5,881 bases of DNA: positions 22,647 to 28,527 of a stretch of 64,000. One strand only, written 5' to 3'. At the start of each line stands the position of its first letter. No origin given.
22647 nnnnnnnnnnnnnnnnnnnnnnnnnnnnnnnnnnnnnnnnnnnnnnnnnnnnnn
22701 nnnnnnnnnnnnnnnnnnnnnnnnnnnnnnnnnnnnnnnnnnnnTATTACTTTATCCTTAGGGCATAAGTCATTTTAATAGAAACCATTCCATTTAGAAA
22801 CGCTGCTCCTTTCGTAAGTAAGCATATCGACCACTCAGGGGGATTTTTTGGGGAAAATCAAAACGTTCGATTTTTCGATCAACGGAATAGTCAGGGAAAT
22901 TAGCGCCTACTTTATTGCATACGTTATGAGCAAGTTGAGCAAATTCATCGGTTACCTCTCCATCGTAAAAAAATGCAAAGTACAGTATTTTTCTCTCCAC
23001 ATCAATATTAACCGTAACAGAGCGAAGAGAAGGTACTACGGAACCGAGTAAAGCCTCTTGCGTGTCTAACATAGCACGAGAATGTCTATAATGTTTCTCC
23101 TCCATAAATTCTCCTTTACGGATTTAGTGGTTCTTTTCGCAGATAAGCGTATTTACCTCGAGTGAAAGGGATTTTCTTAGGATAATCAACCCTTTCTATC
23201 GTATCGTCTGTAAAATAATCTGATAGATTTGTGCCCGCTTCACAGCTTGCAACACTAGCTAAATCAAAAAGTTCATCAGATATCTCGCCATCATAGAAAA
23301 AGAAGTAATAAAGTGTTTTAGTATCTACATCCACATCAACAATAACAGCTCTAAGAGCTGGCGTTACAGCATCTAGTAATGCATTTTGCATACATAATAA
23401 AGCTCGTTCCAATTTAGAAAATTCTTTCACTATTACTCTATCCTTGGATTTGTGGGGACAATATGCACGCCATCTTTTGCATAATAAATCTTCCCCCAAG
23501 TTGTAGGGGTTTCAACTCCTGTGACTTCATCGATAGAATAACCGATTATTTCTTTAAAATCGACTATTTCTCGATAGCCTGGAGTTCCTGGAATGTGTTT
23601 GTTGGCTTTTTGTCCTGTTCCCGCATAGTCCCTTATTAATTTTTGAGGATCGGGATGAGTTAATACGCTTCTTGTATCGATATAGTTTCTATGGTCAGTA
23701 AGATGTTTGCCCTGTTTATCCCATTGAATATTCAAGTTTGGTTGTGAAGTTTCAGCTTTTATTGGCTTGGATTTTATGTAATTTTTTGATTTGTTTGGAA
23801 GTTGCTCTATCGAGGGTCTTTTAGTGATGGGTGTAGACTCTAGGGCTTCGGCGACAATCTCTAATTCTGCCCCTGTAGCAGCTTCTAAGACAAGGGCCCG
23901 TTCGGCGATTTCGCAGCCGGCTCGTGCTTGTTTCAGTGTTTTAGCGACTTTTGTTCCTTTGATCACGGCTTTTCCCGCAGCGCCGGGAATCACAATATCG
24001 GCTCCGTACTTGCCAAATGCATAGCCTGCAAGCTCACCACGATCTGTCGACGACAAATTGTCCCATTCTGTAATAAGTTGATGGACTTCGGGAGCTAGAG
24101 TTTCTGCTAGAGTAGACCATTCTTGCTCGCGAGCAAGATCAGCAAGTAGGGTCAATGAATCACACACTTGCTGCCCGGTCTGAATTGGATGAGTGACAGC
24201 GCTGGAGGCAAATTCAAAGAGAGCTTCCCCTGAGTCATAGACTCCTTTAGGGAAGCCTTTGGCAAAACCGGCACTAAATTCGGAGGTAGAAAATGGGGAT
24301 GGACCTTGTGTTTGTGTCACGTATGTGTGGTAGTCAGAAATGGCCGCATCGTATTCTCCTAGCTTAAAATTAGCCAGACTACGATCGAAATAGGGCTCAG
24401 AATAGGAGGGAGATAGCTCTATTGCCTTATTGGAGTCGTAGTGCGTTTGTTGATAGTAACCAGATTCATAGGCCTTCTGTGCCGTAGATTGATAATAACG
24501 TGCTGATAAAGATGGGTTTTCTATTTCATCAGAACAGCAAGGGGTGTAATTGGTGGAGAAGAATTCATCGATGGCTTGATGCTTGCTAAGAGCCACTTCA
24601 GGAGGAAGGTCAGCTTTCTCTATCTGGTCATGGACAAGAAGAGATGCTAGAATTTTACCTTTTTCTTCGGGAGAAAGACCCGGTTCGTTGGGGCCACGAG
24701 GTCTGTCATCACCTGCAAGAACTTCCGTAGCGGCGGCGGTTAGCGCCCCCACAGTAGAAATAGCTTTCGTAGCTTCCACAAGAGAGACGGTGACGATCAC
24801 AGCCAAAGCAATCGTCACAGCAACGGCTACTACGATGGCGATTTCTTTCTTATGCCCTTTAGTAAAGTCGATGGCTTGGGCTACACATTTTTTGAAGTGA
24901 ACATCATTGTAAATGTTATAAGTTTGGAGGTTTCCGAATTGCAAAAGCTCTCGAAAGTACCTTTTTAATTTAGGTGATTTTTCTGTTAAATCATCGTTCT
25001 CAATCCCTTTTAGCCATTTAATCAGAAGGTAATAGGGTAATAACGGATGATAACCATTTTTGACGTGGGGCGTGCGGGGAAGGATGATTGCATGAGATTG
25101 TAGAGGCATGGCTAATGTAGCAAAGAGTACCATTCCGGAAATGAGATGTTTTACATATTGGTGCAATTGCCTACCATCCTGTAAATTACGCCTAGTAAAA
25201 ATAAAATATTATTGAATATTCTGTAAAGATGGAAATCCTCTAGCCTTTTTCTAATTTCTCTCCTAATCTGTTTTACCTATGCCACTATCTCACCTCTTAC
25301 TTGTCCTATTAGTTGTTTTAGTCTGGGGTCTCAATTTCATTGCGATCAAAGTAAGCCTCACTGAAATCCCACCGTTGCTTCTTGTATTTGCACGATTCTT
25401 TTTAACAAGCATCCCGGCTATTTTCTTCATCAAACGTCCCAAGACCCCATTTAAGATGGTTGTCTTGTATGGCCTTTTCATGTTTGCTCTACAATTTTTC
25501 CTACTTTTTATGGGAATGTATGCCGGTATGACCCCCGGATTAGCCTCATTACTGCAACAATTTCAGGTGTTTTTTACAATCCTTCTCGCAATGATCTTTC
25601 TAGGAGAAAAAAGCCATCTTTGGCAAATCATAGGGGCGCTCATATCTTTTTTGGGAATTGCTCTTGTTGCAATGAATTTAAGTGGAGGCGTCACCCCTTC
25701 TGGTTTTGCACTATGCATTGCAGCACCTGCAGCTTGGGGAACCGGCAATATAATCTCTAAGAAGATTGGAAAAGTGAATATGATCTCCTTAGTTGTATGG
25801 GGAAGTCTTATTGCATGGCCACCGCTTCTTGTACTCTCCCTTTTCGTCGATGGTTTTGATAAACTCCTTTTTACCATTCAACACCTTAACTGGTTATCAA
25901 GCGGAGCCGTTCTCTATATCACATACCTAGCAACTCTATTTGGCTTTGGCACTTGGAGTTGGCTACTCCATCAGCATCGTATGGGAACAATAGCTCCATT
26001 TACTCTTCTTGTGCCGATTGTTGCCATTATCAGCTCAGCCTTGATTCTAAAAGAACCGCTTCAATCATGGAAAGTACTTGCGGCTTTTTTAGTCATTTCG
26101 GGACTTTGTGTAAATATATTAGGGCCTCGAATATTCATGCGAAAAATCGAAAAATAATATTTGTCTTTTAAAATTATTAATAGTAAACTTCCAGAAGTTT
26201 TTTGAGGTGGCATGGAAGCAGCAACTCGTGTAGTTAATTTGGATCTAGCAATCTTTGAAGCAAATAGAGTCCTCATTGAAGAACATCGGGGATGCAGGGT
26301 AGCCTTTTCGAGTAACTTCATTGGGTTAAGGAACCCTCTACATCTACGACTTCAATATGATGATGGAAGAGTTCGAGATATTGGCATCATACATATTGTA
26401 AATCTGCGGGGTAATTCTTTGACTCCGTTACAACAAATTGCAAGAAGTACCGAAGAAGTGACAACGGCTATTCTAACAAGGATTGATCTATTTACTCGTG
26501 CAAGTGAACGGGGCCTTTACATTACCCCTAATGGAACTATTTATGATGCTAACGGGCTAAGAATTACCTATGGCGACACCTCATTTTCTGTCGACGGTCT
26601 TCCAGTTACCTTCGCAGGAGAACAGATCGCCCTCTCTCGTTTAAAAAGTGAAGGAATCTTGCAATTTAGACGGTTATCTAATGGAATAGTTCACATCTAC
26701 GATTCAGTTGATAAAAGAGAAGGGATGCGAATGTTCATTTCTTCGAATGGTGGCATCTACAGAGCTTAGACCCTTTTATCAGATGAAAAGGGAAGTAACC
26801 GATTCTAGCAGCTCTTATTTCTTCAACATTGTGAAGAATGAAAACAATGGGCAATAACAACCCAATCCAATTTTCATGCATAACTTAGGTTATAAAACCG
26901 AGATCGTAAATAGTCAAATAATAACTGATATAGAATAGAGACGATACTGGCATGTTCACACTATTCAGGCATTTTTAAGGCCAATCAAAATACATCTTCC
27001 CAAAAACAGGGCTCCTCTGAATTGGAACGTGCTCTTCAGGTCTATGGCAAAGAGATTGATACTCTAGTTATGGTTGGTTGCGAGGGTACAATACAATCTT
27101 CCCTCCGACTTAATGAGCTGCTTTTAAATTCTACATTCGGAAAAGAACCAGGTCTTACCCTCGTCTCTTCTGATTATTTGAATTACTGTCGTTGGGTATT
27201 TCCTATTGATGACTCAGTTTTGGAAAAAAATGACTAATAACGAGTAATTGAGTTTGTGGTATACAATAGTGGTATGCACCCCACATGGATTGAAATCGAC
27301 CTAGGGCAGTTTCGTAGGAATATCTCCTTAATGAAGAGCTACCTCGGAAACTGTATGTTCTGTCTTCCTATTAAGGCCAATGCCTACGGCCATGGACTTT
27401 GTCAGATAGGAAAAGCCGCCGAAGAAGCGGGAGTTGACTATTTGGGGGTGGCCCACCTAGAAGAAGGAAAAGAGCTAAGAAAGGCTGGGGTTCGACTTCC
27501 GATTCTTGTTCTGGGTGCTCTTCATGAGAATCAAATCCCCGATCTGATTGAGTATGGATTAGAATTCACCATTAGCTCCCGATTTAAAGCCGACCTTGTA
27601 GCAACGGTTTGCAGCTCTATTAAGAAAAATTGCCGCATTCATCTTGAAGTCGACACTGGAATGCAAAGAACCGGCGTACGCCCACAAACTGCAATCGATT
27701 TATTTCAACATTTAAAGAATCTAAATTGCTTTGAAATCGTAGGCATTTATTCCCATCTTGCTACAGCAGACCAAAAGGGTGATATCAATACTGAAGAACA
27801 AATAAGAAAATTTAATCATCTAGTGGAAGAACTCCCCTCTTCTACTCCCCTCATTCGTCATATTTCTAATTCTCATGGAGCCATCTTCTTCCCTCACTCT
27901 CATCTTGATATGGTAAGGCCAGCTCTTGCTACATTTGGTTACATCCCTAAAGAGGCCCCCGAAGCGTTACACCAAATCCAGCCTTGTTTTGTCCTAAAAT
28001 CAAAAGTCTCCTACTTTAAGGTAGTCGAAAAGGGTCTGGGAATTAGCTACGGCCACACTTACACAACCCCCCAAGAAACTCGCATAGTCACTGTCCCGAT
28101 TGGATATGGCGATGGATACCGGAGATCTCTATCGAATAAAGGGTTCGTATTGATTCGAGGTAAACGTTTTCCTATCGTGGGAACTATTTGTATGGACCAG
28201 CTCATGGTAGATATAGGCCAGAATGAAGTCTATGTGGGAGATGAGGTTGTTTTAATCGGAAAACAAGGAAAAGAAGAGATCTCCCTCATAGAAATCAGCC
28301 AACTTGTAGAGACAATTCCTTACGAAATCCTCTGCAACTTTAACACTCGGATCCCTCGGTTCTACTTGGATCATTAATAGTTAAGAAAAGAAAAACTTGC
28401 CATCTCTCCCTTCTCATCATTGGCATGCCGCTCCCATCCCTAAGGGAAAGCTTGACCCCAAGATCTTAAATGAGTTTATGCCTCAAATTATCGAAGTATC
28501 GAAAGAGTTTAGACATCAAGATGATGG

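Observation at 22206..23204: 313-bp perfectly identical core inside a diverged 686-bp tandem duplication, with boundaries inside both ORF types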

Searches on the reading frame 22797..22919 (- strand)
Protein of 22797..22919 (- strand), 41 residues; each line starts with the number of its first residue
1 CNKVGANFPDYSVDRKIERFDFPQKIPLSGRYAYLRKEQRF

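Call 65: find_encoding_contigs(protein=window:22797-22919:-, flank=5000, max_places=8)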
Protein seq(41 aa) (41 aa): no gene with exactly this product is on record in the collection.

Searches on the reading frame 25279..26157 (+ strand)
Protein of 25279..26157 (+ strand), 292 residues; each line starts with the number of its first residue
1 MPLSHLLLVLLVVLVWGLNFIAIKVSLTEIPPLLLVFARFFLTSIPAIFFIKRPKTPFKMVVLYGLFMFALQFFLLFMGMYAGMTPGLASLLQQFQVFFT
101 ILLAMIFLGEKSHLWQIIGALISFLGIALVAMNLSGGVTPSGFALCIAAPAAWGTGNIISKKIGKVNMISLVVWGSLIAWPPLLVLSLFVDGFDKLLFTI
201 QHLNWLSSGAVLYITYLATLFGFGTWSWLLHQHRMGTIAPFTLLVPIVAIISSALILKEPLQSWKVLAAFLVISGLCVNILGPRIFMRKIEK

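Call 30: search_protein_families(library=pfam, proteins=[window:25279-26157:+], max_evalue=0.001)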
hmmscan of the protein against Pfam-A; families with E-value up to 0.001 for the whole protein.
window:25279-26157:+ (292 aa): 2 families
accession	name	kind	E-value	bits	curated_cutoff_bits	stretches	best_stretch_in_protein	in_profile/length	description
PF00892.27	EamA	-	3.2e-34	118.5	28.2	2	6-131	4-134/135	EamA-like transporter family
PF08627.16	CRT-like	-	1.1e-05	25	26.9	1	74-137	83-146/335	CRT-like, chloroquine-resistance transporter-like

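Call 62: find_encoding_contigs(protein=window:25279-26157:+, flank=10000, max_places=6)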
Protein window:25279-26157:+ (292 aa): 2 contigs read that carry it; 2 places shown.
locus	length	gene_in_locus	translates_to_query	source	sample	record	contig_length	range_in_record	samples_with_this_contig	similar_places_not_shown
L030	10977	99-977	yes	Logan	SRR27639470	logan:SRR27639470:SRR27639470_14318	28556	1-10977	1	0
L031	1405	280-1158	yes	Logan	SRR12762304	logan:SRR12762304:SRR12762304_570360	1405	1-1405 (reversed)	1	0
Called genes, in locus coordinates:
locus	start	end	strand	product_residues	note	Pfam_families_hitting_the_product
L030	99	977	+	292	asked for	PF00892:EamA, PF08627:CRT-like (faint), PF00892:EamA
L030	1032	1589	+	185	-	-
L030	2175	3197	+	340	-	PF01168:Ala_racemase_N, PF00842:Ala_racemase_C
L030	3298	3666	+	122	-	-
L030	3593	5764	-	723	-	PF00933:Glyco_hydro_3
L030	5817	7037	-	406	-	PF01490:Aa_trans, PF03222:Trp_Tyr_perm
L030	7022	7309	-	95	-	PF01177:Asp_Glu_race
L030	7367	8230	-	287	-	PF01641:SelR, PF01625:PMSR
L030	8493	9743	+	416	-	PF05343:Peptidase_M42 (faint), PF01546:Peptidase_M20, PF07687:M20_dimer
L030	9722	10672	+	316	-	PF10672:Methyltrans_SAM, PF03602:Cons_hypoth95 (weak)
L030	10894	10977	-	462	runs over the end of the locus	PF00324:AA_permease, PF13520:AA_permease_2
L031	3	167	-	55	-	?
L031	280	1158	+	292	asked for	PF00892:EamA, PF08627:CRT-like (faint), PF00892:EamA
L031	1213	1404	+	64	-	?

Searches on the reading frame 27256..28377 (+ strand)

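Call 30: search_protein_families(library=pfam, proteins=[window:27256-28377:+], max_evalue=0.001)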
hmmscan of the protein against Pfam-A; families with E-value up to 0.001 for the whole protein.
window:27256-28377:+ (373 aa): 2 families
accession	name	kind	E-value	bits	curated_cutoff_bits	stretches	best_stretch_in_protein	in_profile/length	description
PF01168.26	Ala_racemase_N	-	1.6e-60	205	24.1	1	14-231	1-220/220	Alanine racemase, N-terminal domain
PF00842.27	Ala_racemase_C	-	1.2e-46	157.9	25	1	246-370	3-127/127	Alanine racemase, C-terminal domain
